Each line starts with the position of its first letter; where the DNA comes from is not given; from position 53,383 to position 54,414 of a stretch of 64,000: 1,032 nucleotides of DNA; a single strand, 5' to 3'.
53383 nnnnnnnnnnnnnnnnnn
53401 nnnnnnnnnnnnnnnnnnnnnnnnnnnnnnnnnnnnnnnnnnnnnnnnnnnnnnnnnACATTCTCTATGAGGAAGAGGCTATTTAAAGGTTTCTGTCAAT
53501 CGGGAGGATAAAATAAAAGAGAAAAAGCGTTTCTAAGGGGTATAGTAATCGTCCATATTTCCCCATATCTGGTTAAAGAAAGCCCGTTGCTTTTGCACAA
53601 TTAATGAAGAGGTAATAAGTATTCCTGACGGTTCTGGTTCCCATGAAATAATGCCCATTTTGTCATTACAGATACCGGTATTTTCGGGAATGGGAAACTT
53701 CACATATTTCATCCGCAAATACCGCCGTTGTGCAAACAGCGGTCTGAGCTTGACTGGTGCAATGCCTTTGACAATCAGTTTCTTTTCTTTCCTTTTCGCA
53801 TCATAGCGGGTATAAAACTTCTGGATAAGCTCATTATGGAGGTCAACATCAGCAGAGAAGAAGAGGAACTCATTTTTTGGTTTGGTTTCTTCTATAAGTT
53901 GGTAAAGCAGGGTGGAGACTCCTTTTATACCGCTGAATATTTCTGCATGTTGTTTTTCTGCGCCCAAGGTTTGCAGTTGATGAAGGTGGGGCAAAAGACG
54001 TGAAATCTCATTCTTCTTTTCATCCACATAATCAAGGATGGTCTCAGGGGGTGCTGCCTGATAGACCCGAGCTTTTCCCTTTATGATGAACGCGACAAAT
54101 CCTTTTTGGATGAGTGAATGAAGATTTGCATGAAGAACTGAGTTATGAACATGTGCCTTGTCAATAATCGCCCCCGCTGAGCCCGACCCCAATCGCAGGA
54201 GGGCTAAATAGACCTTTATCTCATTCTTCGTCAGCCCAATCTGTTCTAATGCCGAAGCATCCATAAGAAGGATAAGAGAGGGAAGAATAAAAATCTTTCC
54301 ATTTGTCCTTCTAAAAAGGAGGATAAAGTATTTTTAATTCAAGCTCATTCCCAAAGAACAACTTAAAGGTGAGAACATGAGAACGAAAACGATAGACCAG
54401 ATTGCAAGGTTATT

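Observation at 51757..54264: TrmB-family regulator followed by three tandem paralogous proteins of unknown family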

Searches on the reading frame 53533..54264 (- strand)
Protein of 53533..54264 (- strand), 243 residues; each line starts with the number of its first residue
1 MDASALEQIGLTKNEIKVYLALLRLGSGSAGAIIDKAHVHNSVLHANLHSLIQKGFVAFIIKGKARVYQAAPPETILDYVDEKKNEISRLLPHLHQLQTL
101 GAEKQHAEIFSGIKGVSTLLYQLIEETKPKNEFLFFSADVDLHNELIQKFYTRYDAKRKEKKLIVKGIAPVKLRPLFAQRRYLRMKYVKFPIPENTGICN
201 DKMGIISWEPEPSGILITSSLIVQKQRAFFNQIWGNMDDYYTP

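Call 4: search_protein_families(library=pfam, proteins=[window:53533-54264:-], max_evalue=1)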
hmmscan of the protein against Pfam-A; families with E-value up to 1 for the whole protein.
window:53533-54264:- (243 aa): 6 families
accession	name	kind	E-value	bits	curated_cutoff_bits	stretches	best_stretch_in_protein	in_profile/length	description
PF01978.25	TrmB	-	1.5e-11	44.4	25.6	1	6-74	1-68/68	Sugar-specific transcriptional regulator TrmB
PF08221.17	HTH_9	-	0.0098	16.4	23.4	1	17-59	17-59/62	RNA polymerase III subunit RPC82 helix-turn-helix domain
PF16522.10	FliS_cochap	-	0.062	13.6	43.2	1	34-95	80-142/149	Flagellar FLiS export co-chaperone, HP1076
PF21984.2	DnaD_N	-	0.076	13.6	27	0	8-58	11-66/101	DnaD N-terminal domain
PF20018.4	VMAP-M14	-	0.12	12.7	27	1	129-189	18-78/132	vWA-MoxR associated protein middle region (VMAP-M) 14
PF24033.1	DUF7342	-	0.16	12.4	31.6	1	29-89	19-79/150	Family of unknown function (DUF7342)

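Call 9: search_protein_families(library=ncbifam, proteins=[window:53533-54264:-], max_evalue=1)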
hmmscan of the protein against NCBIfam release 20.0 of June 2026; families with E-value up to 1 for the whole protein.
window:53533-54264:- (243 aa): 7 families
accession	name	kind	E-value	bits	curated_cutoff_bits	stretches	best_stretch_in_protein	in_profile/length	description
NF047390.1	TransRegTrmBL1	equivalog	1.6e-10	40.5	650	1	5-109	9-113/341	HTH-type sugar sensing transcriptional regulator TrmBL1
NF040851.1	tran_reg_TrmB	equivalog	4.8e-07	29.3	600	1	4-79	9-84/338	HTH-type sugar-sensing transcriptional regulator TrmB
NF047392.1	TransRegTrmBHalo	equivalog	0.0002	20.5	500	1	7-159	14-156/349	HTH-type sugar sensing transcriptional regulator TrmB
NF053606.1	Sta1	subfamily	0.07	13.2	80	1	10-58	17-65/100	Sta1 family transcriptional regulator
NF033788.1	HTH_metalloreg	subfamily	0.096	12.5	55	1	19-74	17-72/77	metalloregulator ArsR/SmtB family transcription factor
NF041141.1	tran_reg_TrmBL2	equivalog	0.1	12.1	530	1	8-85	13-90/264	HTH-type transcriptional regulator TrmBL2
NF011962.0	PRK15433.1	equivalog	0.25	10.4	790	1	17-49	241-272/439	branched-chain amino acid transporter carrier protein BrnQ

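Call 10: search_protein_families(library=phrogs, proteins=[window:53533-54264:-], max_evalue=1)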
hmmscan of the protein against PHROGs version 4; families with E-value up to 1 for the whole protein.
window:53533-54264:- (243 aa): 3 families
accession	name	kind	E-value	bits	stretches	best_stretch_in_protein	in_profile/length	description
phrog_633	-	transcription regulation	0.04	15.4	1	35-89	24-78/111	transcriptional regulator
phrog_14961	-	unknown function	0.16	13.1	0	147-171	18-42/62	-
phrog_32246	-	unknown function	0.24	12.3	1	75-94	12-31/38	-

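Call 11: search_protein_families(library=padloc, proteins=[window:53533-54264:-], max_evalue=1)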
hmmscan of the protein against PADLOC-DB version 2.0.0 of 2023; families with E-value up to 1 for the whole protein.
window:53533-54264:- (243 aa): 0 families
